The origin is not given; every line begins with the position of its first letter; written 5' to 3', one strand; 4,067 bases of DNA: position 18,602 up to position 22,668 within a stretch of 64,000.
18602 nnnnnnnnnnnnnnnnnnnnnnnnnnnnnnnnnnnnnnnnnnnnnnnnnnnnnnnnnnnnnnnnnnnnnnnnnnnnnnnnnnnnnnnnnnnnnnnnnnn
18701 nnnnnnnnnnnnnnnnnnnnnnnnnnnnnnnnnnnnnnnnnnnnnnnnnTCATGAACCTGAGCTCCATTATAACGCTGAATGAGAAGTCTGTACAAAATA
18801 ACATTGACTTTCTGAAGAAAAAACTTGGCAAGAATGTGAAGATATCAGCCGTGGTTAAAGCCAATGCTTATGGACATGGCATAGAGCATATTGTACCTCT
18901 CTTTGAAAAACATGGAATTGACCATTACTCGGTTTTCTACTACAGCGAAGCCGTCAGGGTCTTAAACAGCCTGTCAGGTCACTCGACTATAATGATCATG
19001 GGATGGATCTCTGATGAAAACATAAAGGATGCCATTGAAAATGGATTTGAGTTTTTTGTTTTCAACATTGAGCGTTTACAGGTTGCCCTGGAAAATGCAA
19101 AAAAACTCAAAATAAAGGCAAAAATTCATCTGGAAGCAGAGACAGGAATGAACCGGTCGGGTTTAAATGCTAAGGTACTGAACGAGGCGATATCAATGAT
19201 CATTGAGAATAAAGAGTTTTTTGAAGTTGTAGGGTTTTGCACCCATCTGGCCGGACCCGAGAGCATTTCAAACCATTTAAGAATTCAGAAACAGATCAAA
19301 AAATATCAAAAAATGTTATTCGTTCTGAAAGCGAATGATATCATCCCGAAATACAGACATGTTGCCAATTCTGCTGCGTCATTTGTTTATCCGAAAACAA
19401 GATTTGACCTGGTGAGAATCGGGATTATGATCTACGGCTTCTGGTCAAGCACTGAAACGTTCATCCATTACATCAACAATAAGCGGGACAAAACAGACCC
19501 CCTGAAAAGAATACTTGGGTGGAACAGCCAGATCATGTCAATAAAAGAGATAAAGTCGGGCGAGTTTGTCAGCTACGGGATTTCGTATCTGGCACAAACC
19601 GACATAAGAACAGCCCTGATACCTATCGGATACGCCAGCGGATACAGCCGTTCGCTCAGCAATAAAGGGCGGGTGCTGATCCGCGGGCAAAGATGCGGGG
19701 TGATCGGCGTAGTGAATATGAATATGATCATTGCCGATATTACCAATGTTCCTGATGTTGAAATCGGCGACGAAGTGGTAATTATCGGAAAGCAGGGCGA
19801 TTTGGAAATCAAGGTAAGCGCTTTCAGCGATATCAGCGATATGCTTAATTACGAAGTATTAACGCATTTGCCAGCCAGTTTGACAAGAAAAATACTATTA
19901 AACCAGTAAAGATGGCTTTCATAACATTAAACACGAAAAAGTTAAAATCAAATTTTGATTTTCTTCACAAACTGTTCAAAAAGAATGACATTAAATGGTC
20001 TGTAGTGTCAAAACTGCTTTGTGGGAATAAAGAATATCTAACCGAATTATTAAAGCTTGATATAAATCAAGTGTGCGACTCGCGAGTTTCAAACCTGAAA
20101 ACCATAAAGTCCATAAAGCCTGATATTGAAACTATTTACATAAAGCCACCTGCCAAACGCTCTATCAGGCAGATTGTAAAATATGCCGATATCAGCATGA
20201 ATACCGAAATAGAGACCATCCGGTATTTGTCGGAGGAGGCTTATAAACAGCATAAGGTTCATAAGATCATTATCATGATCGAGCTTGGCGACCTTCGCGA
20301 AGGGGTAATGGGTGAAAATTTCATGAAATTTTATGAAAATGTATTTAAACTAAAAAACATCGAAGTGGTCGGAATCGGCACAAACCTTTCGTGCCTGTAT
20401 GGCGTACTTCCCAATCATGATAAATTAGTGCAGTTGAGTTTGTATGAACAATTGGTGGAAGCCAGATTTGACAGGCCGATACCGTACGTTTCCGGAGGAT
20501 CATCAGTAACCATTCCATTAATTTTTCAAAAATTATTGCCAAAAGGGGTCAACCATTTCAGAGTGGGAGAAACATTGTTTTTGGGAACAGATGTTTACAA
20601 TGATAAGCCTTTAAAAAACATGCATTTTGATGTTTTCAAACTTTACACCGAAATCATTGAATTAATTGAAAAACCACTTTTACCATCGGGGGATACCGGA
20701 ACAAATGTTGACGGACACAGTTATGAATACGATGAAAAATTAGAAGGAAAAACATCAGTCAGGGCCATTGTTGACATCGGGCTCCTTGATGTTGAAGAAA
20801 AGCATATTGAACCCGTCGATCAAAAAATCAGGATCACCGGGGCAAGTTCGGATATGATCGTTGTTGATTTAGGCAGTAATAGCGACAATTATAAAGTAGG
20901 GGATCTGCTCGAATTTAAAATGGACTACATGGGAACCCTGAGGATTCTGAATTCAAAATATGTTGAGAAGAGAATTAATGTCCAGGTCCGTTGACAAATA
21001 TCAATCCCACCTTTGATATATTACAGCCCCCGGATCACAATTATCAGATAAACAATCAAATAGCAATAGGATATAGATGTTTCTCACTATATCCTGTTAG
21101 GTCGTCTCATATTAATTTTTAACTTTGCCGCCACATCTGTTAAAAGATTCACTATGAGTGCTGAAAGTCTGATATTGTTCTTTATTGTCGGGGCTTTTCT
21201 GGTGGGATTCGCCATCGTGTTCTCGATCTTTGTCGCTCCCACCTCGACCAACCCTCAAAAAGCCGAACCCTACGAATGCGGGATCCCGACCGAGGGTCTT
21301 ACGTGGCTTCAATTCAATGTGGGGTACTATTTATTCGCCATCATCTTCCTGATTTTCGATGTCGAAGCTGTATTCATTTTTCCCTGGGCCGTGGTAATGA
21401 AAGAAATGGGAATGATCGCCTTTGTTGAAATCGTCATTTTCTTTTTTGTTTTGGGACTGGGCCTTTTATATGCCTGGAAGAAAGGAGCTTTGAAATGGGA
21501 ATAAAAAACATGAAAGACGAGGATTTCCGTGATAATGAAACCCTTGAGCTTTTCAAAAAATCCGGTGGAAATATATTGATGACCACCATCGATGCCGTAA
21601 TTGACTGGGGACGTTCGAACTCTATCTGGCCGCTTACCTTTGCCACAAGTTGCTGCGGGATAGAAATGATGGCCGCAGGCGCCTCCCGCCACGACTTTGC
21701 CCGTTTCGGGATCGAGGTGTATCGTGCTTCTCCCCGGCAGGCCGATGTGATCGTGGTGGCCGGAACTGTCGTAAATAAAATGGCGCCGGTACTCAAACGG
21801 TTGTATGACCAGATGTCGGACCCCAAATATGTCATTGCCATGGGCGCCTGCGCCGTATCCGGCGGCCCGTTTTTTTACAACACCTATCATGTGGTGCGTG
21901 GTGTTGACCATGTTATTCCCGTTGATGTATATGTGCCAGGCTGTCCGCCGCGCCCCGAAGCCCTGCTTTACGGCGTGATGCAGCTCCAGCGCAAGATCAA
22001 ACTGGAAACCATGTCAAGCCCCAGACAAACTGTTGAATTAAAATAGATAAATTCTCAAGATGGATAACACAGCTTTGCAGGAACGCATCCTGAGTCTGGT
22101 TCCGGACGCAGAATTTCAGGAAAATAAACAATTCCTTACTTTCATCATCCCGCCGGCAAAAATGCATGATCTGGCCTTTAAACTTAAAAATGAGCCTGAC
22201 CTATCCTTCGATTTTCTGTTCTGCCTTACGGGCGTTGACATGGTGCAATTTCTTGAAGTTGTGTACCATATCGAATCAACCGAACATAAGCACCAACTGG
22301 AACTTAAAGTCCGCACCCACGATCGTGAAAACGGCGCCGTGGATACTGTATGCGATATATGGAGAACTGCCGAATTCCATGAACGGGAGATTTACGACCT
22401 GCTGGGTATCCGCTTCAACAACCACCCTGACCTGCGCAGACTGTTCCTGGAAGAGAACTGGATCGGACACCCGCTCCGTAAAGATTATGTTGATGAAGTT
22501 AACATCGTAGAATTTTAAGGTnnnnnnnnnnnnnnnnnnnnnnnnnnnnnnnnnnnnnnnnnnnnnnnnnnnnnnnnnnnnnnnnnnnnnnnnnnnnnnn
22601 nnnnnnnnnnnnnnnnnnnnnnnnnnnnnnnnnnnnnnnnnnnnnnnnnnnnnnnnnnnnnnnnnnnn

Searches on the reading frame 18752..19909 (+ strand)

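Call 17: search_protein_families(library=pfam, proteins=[window:18752-19909:+], max_evalue=0.000001)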
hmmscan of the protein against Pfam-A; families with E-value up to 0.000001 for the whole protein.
window:18752-19909:+ (385 aa): 2 families
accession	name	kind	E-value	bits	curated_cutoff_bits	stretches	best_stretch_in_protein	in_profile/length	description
PF01168.26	Ala_racemase_N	-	6e-47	160.6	24.1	1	11-229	3-217/220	Alanine racemase, N-terminal domain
PF00842.27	Ala_racemase_C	-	3.8e-37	127.1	25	1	255-380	2-126/127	Alanine racemase, C-terminal domain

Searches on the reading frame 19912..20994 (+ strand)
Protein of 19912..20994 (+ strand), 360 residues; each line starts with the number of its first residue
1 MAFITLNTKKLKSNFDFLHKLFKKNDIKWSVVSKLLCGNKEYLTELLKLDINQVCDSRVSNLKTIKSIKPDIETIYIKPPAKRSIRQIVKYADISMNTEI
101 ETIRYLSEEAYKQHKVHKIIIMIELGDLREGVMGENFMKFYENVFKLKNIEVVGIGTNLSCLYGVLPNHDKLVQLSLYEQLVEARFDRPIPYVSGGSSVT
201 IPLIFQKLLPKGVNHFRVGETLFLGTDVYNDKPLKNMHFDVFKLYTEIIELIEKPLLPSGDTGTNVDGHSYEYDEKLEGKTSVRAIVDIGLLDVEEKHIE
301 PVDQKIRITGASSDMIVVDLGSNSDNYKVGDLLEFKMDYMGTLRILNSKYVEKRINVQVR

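Call 17: search_protein_families(library=pfam, proteins=[window:19912-20994:+], max_evalue=0.000001)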
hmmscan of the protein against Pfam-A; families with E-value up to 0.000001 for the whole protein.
window:19912-20994:+ (360 aa): 1 family
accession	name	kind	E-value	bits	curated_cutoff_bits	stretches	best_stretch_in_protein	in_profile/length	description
PF01168.26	Ala_racemase_N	-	3.1e-12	47.1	24.1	1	7-225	2-218/220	Alanine racemase, N-terminal domain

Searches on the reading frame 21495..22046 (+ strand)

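Call 17: search_protein_families(library=pfam, proteins=[window:21495-22046:+], max_evalue=0.000001)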
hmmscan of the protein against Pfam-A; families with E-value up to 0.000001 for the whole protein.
window:21495-22046:+ (183 aa): 1 family
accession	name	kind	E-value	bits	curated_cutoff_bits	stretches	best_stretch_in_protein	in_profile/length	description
PF01058.29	Oxidored_q6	-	2.4e-31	108.6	27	1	53-164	3-128/128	NADH ubiquinone oxidoreductase, 20 Kd subunit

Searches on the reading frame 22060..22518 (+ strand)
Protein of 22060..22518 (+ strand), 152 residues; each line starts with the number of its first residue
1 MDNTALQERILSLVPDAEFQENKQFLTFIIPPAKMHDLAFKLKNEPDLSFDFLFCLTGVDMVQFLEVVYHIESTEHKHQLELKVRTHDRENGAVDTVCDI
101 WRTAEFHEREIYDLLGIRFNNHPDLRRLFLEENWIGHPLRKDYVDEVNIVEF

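Call 17: search_protein_families(library=pfam, proteins=[window:22060-22518:+], max_evalue=0.000001)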
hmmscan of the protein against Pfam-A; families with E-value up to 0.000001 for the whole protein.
window:22060-22518:+ (152 aa): 1 family
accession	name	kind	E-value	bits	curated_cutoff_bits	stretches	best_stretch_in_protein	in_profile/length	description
PF00329.25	Complex1_30kDa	-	6.5e-40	137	22.5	1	30-143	3-118/124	Respiratory-chain NADH dehydrogenase, 30 Kd subunit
